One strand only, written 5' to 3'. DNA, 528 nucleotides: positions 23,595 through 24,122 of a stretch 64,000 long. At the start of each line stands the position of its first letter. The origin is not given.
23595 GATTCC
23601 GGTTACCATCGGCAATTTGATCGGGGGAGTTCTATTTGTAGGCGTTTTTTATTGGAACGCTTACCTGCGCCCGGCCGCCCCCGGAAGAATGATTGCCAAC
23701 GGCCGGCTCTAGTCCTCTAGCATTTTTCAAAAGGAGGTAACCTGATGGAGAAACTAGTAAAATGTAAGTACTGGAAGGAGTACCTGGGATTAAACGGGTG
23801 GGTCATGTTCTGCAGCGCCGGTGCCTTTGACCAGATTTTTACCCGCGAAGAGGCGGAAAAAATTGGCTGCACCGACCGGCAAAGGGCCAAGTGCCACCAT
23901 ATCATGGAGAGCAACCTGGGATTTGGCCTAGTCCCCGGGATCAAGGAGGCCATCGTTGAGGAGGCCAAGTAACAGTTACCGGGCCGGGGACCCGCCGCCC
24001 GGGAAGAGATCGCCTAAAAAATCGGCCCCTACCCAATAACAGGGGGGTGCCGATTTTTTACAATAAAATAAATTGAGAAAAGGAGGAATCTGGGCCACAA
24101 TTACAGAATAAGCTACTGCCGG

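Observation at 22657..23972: FocA-like formate channel fused to a novel N-terminal four-cysteine domain, followed by a free-standing paralog of that domain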

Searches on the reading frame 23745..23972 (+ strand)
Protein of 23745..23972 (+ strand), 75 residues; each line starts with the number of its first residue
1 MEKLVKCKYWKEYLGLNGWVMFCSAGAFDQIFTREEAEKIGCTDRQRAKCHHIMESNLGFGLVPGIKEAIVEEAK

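Call 4: search_protein_families(library=pfam, proteins=[window:23745-23972:+], max_evalue=10)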
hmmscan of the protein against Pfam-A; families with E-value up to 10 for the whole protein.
window:23745-23972:+ (75 aa): 0 families

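Call 5: search_protein_families(library=ncbifam, proteins=[window:23745-23972:+], max_evalue=10)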
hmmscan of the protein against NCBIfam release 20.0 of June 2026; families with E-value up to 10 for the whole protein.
window:23745-23972:+ (75 aa): 1 family
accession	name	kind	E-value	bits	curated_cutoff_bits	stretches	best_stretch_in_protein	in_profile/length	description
NF010999.0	PRK14425.1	equivalog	0.17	12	106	1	30-47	22-39/94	acylphosphatase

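Call 7: find_homologous_proteins(query=window:23745-23969:+, max_evalue=0.01)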
Query seq(75 aa) (75 aa): 12 proteins with E <= 0.01 among 12 candidates.
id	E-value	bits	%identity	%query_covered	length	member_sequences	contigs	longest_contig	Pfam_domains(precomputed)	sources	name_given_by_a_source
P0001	1.5e-45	170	100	100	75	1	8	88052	-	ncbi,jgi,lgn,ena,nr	ncbi:MAG: hypothetical protein GX973_06570 [Firmicutes bacterium]|nr:hypothetical protein [Bacillota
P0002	4.8e-35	136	79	100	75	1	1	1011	-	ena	-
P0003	2.0e-32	128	73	100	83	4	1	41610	-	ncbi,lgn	-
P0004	3.5e-27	111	75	91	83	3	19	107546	-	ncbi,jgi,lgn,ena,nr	ncbi:MAG: hypothetical protein GX890_05810 [Firmicutes bacterium]|jgi:hypothetical protein|nr:hypoth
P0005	3.2e-25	105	73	88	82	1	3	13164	-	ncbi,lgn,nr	ncbi:MAG: hypothetical protein GX878_05745 [Firmicutes bacterium]|nr:hypothetical protein [Bacillota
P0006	3.7e-25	105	72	91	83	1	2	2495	-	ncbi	ncbi:MAG: hypothetical protein WAQ10_01485 [Dethiobacteria bacterium]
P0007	4.9e-24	101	68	97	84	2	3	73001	-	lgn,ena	-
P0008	5.0e-24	101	64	100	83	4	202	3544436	-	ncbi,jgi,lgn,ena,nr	ncbi:MAG TPA: hypothetical protein PKV91_08685 [Bacillota bacterium]|jgi:hypothetical protein|nr:hyp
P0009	4.2e-23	98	57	100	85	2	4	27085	-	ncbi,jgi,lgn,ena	-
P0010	9.2e-23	97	68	92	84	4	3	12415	-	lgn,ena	-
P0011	1.4e-21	94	57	100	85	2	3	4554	-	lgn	-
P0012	8.0e-16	75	56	85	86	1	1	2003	-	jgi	-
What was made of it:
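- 23745..23972 (+): Free-standing 75-aa 4-Cys protein ('S-type' paralogue): C7, C23, C42, C50, M54. It is identical to P0001, which is annotated only as hypothetical (call 7).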

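Call 11: find_encoding_contigs(protein=P0001, flank=6000, max_places=8)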
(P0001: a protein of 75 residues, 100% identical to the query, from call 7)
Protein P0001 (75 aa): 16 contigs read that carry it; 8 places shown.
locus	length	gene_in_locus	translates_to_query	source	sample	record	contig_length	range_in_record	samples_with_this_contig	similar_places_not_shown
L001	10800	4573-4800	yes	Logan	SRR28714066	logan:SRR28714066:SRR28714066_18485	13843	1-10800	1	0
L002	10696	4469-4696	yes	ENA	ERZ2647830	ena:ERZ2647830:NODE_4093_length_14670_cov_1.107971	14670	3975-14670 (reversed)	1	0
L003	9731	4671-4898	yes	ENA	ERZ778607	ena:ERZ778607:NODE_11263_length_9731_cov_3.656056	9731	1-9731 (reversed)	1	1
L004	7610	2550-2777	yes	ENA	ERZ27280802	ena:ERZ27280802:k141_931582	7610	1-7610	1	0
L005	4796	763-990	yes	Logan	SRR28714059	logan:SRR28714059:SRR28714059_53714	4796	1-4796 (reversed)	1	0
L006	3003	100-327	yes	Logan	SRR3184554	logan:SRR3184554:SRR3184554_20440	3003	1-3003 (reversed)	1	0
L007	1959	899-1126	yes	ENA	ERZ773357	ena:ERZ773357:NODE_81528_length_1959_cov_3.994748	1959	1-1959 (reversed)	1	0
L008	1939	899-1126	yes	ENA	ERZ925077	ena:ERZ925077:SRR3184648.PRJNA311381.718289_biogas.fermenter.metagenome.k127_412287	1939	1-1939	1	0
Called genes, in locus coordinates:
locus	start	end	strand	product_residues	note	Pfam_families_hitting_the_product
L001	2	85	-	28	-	?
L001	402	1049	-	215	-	PF00923:TAL_FSA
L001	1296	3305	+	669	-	PF00912:Transgly, PF00905:Transpeptidase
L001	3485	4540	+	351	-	PF01226:Form_Nir_trans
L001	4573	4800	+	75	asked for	-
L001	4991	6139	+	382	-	PF00465:Fe-ADH, PF13685:Fe-ADH_2, PF25137:ADH_Fe_C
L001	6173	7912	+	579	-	PF13185:GAF_2, PF01590:GAF, PF08448:PAS_4 (faint), PF00512:HisKA, PF02518:HATPase_c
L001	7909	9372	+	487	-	PF00072:Response_reg, PF00158:Sigma54_activat, PF14532:Sigma54_activ_2, PF07724:AAA_2, PF07728:AAA_5, PF25601:AAA_lid_14, PF02954:HTH_8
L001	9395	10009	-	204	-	PF00753:Lactamase_B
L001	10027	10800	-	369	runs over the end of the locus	PF00089:Trypsin, PF10459:Peptidase_S46 (faint), PF13365:Trypsin_2, PF00595:PDZ, PF13180:PDZ_2, PF17820:PDZ_6 (weak)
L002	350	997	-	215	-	PF00923:TAL_FSA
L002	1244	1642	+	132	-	PF00912:Transgly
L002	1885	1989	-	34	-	-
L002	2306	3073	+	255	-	PF00905:Transpeptidase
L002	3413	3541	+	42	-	-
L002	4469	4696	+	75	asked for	-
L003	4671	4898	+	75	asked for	-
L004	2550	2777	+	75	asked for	-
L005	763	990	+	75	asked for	-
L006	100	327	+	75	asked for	-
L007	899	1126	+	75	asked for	-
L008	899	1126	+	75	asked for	-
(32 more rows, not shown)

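Call 12: find_encoding_contigs(protein=P0008, flank=8000, max_places=3)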
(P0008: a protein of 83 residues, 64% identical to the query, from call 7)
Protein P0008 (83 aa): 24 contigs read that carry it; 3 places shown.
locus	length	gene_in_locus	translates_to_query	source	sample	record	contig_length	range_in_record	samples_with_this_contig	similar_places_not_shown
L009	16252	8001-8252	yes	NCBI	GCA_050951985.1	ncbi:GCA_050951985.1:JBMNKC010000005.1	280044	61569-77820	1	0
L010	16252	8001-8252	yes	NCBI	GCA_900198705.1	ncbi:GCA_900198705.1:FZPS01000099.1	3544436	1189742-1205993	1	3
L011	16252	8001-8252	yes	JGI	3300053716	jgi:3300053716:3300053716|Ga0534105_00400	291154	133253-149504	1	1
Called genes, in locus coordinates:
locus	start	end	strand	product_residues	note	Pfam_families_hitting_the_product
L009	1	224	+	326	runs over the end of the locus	PF00005:ABC_tran, PF13304:AAA_21 (weak)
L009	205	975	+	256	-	PF12679:ABC2_membrane_2, PF12698:ABC2_membrane_3 (weak), PF10920:DUF2705 (weak)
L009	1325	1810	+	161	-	-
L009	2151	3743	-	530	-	PF05598:DUF772, PF01609:DDE_Tnp_1, PF13751:DDE_Tnp_1_6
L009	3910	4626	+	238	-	PF00571:CBS (faint)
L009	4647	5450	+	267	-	PF00753:Lactamase_B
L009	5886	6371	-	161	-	PF02915:Rubrerythrin (weak), PF09537:DUF2383 (faint), PF07875:Coat_F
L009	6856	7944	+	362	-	PF01226:Form_Nir_trans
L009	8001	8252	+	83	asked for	-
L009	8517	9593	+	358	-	PF01226:Form_Nir_trans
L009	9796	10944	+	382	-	PF00465:Fe-ADH, PF13685:Fe-ADH_2, PF25137:ADH_Fe_C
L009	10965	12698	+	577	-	PF01590:GAF, PF13185:GAF_2, PF13492:GAF_3 (weak), PF08448:PAS_4 (weak), PF13426:PAS_9, PF00512:HisKA, PF02518:HATPase_c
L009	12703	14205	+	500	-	PF00072:Response_reg, PF00158:Sigma54_activat, PF14532:Sigma54_activ_2, PF00004:AAA (weak), PF07724:AAA_2, PF07728:AAA_5, PF25601:AAA_lid_14, PF02954:HTH_8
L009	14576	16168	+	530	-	PF05598:DUF772, PF01609:DDE_Tnp_1, PF13751:DDE_Tnp_1_6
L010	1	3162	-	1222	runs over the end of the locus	PF01396:Zn_ribbon_Top1, PF04480:DUF559, PF18741:MTES_1575 (weak), PF00270:DEAD, PF00271:Helicase_C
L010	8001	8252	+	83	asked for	-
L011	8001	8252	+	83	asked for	-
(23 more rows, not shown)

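Call 13: find_encoding_contigs(protein=P0009, flank=8000, max_places=2)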
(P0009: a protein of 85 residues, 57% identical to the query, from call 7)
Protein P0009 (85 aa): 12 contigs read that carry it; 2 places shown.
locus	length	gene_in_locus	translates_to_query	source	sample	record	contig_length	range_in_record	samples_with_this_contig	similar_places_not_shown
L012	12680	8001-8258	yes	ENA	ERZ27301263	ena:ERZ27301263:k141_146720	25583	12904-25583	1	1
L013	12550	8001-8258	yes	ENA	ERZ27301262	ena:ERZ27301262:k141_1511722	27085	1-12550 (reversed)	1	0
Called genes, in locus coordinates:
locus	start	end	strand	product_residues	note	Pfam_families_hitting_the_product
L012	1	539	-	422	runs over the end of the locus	PF02771:Acyl-CoA_dh_N, PF02770:Acyl-CoA_dh_M, PF00441:Acyl-CoA_dh_1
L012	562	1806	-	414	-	PF02771:Acyl-CoA_dh_N (weak), PF00441:Acyl-CoA_dh_1, PF08028:Acyl-CoA_dh_2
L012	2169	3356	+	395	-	PF07730:HisKA_3, PF02518:HATPase_c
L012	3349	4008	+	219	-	PF00072:Response_reg, PF00196:GerE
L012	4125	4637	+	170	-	-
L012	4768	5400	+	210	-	PF00891:Methyltransf_2, PF02353:CMAS (weak), PF13489:Methyltransf_23, PF01209:Ubie_methyltran, PF13847:Methyltransf_31, PF08241:Methyltransf_11, PF08242:Methyltransf_12, PF13649:Methyltransf_25, +3 more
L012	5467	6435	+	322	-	PF06347:SH3_4 (weak), PF08239:SH3_3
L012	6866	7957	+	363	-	PF01226:Form_Nir_trans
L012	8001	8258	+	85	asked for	-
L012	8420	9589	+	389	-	PF00465:Fe-ADH, PF13685:Fe-ADH_2, PF25137:ADH_Fe_C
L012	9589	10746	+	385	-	PF13426:PAS_9 (weak), PF00512:HisKA, PF02518:HATPase_c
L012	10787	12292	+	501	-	PF00072:Response_reg, PF00158:Sigma54_activat, PF14532:Sigma54_activ_2, PF00004:AAA (weak), PF07724:AAA_2, PF07728:AAA_5, PF25601:AAA_lid_14, PF02954:HTH_8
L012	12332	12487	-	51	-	-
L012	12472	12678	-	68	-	?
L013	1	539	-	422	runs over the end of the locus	PF02771:Acyl-CoA_dh_N, PF02770:Acyl-CoA_dh_M, PF00441:Acyl-CoA_dh_1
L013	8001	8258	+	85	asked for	-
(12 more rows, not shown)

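Call 14: find_encoding_contigs(protein=P0003, flank=8000, max_places=2)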
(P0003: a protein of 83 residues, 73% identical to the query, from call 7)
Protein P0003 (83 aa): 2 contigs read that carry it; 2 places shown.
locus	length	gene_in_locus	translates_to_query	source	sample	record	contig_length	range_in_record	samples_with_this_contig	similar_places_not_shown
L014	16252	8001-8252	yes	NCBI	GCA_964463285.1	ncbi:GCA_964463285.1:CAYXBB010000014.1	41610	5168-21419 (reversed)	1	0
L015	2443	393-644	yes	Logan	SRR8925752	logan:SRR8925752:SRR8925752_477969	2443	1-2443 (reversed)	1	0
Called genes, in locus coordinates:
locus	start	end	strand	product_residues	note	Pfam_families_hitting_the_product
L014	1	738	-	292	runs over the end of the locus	PF07136:DUF1385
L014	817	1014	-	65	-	PF01197:Ribosomal_L31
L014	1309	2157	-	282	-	PF13518:HTH_28 (faint), PF01476:LysM, PF23446:LysM1_NFP_LYK (faint), PF23473:LysM3_LYK4_5 (faint), PF01476:LysM (weak), PF01551:Peptidase_M23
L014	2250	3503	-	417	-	PF07498:Rho_N, PF07497:Rho_RNA_bind, PF00006:ATP-synt_ab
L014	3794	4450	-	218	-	PF00923:TAL_FSA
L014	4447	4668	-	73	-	-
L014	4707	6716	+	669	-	PF00912:Transgly, PF00905:Transpeptidase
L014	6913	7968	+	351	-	PF01226:Form_Nir_trans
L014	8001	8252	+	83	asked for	-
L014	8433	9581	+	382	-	PF00465:Fe-ADH, PF13685:Fe-ADH_2, PF25137:ADH_Fe_C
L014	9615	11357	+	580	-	PF01590:GAF, PF13185:GAF_2, PF13492:GAF_3 (weak), PF00512:HisKA, PF02518:HATPase_c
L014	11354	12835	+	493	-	PF00072:Response_reg, PF00158:Sigma54_activat, PF14532:Sigma54_activ_2, PF07724:AAA_2, PF07728:AAA_5, PF25601:AAA_lid_14, PF02954:HTH_8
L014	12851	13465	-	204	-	PF00753:Lactamase_B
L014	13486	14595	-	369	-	PF00089:Trypsin, PF10459:Peptidase_S46 (faint), PF13365:Trypsin_2, PF00595:PDZ, PF13180:PDZ_2, PF17820:PDZ_6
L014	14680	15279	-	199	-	PF00300:His_Phos_1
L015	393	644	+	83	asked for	-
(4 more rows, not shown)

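Call 23: search_solved_structures(query=A1, max_evalue=10, show_alignments=2)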
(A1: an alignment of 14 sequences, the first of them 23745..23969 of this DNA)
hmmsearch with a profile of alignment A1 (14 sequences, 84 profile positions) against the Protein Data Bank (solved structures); distinct sequences matched with E-value up to 10: 4.
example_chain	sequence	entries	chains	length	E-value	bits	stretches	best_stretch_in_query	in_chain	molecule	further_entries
7xkx_A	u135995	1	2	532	0.29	14.3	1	33-73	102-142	SQHop_cyclase_C domain-containing protein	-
4qba_A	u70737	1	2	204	1.2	12.3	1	41-73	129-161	LysR family regulatory protein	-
5y9q_A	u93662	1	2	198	1.2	12.3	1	41-73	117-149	Carbon catabolite responsive regulator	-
5zzo_A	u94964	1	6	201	1.2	12.3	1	41-73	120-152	LysR family transcriptional regulator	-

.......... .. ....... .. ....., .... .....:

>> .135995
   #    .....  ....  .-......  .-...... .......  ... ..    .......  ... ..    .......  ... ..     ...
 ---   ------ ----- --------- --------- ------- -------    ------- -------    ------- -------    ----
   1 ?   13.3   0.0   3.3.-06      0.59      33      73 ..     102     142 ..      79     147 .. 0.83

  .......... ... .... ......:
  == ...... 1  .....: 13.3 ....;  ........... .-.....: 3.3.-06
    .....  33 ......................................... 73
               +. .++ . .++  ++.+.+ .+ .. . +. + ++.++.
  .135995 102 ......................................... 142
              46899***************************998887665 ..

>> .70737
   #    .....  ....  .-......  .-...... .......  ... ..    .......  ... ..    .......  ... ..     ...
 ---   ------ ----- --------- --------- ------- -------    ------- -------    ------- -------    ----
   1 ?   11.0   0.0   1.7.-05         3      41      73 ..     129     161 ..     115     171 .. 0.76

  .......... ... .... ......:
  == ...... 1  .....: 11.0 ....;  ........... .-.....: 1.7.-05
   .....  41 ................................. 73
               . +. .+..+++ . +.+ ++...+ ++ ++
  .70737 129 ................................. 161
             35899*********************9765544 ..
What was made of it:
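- On Any described protein domain family, for the 4-Cys domain: A profile against PDB sequences gives a best E of 0.29 (call 23).
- Tried and rejected: A profile search of PDB sequences gave a best E of 0.29 (call 23).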

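Call 32: predict_structure(alignment_id=A1)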
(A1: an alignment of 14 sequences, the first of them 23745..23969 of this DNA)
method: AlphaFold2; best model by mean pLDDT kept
length: 75 residues; sequences in the alignment: 14
mean_pLDDT: 84.1   pTM: 0.68
mean pLDDT of the five models: 84.1, 76.1, 64.3, 62.8, 61.1
residues with pLDDT >= 90: 36; 70-90: 28; 50-70: 7; < 50: 4
segments of 3 or more residues with pLDDT < 50: 72-75
pLDDT, mean of each block of 10 residues (from residue 1): 75 86 92 91 91 88 84 46
secondary structure, 60 per line:
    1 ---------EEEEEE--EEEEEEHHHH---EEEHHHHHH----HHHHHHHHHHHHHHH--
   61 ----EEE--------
elements in order: E10-15 E18-23 H24-27 E31-33 H34-39 H44-58 E65-67
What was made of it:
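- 23745..23972 (+): The AF2 model has pLDDT 84, pTM 0.68 (call 32).
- On Any described protein domain family, for the 4-Cys domain: The model has pLDDT 84 (call 32).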

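Call 34: search_protein_representatives(alignment_id=A1)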
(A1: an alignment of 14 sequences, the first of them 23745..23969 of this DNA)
Query: 14 sequences, 84 profile positions. Proteins with E-value up to 0.001 (for the whole library): 46; up to 1e-10: 40; up to 1e-30: 1. The best 46 are listed.
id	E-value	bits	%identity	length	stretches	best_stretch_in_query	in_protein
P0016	2.8e-45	168.2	-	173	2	1-77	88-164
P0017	1.3e-28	114.8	-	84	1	1-78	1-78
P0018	2.1e-27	110.9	-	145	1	1-73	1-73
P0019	4.1e-27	110.0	-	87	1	1-75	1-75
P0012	6.4e-26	106.2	-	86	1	1-75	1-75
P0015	1.3e-25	105.2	-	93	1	4-68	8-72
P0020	4.8e-24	100.2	-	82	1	15-77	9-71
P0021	7.6e-22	93.1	-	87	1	1-73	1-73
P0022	7.8e-22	93.1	-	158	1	1-68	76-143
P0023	9.2e-22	92.8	-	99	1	5-72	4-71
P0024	1.8e-21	91.9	-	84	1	5-75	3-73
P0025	5.7e-21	90.3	-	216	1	5-68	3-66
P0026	1.8e-20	88.7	-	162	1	5-70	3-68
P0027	4.1e-20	87.6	-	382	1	5-74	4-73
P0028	7.9e-20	86.7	-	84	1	6-74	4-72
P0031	4.5e-19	84.2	-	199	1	5-69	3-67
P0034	2.1e-17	78.9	-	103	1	4-68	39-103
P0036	4.3e-17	77.9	-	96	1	5-69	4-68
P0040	2.1e-16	75.7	-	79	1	6-75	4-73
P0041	8.9e-16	73.7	-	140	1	5-68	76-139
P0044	1.3e-13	66.7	-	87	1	3-68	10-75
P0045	1.4e-13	66.7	-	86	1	5-67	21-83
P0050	4.4e-12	61.8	-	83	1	7-74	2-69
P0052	3.3e-11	59.0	-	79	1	6-72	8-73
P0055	1.2e-08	50.8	-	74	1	6-69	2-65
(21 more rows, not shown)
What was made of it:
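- It is rare: 46 clusters in 1.84 billion representatives (call 34).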

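Call 39: search_protein_families(library=pfam, proteins=[P0016, P0018, P0022, P0027, P0031, P0041, P0034, P0023, P0036, P0045], max_evalue=0.1)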
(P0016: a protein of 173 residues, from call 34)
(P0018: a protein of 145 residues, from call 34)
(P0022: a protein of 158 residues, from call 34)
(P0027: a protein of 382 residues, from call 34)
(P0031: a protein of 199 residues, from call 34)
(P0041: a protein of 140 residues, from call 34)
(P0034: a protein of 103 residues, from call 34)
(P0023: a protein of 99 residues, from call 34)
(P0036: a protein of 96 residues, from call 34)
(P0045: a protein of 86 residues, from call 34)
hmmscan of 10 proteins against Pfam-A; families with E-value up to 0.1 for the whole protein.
P0016 (173 aa): 0 families

P0018 (145 aa): 1 family
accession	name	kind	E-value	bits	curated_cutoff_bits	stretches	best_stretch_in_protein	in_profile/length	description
PF12728.13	HTH_17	-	3.2e-05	24.5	27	1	100-142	2-44/51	Helix-turn-helix domain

P0022 (158 aa): 0 families

P0027 (382 aa): 1 family
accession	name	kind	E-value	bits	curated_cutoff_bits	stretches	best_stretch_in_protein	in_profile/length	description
PF01226.23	Form_Nir_trans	-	1.1e-81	274.2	34.6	1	79-347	1-239/240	Formate/nitrite transporter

P0031 (199 aa): 5 families
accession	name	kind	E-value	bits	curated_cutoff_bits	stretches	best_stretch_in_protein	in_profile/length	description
PF00158.32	Sigma54_activat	-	6.7e-29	101.2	20.2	1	71-158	79-166/168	Sigma-54 interaction domain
PF14532.12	Sigma54_activ_2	-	3.3e-11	44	25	1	71-164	55-138/138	Sigma-54 interaction domain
PF07728.20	AAA_5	-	6.2e-05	23.5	22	1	75-137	65-125/139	AAA domain (dynein-related subfamily)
PF07724.20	AAA_2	-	0.00026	21.5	27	1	82-145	72-134/166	AAA domain (Cdc48 subfamily)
PF20030.5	bpMoxR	-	0.015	14.8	27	1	88-156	100-166/205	MoxR domain in the MoxR-vWA-beta-propeller ternary systems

P0041 (140 aa): 6 families
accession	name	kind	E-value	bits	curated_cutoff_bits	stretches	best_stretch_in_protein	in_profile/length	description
PF01381.28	HTH_3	-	4.9e-11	42.9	23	1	7-64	1-55/55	Helix-turn-helix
PF12844.13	HTH_19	-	2e-09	37.7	30.2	1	4-65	1-59/64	Helix-turn-helix domain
PF13560.12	HTH_31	-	2.8e-09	37.6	27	1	4-61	3-58/64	Helix-turn-helix domain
PF00494.24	SQS_PSY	-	0.00073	19.8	26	1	41-99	65-122/263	Squalene/phytoene synthase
PF13413.12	HTH_25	-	0.013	15.8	24.6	1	10-44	5-37/62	Helix-turn-helix domain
PF13443.12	HTH_26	-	0.014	16.1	22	1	6-68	1-61/63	Cro/C1-type HTH DNA-binding domain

P0034 (103 aa): 0 families

P0023 (99 aa): 0 families

P0036 (96 aa): 0 families

P0045 (86 aa): 1 family
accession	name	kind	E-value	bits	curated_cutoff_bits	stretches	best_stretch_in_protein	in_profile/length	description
PF17370.7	DUF5392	-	0.081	13.5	25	1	23-55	50-82/139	Family of unknown function (DUF5392)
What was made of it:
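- On Any described protein domain family, for the 4-Cys domain: Ten family members scanned in Pfam hit only their HTH, FNT or AAA parts (call 39).
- XRE-family regulators commonly carry a C-terminal dimerisation domain, and the 4C domain occupies that position in P0041 (call 39).
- Tried and rejected: Pfam and NCBIfam scans of both 4-Cys sequences and of ten relatives found nothing for the domain (calls 4, 5, 39). P0031 (4C plus a sigma-54 AAA fragment) as a genuine architecture is judged a probable deletion or chimera, because the AAA part starts mid-domain (call 39).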
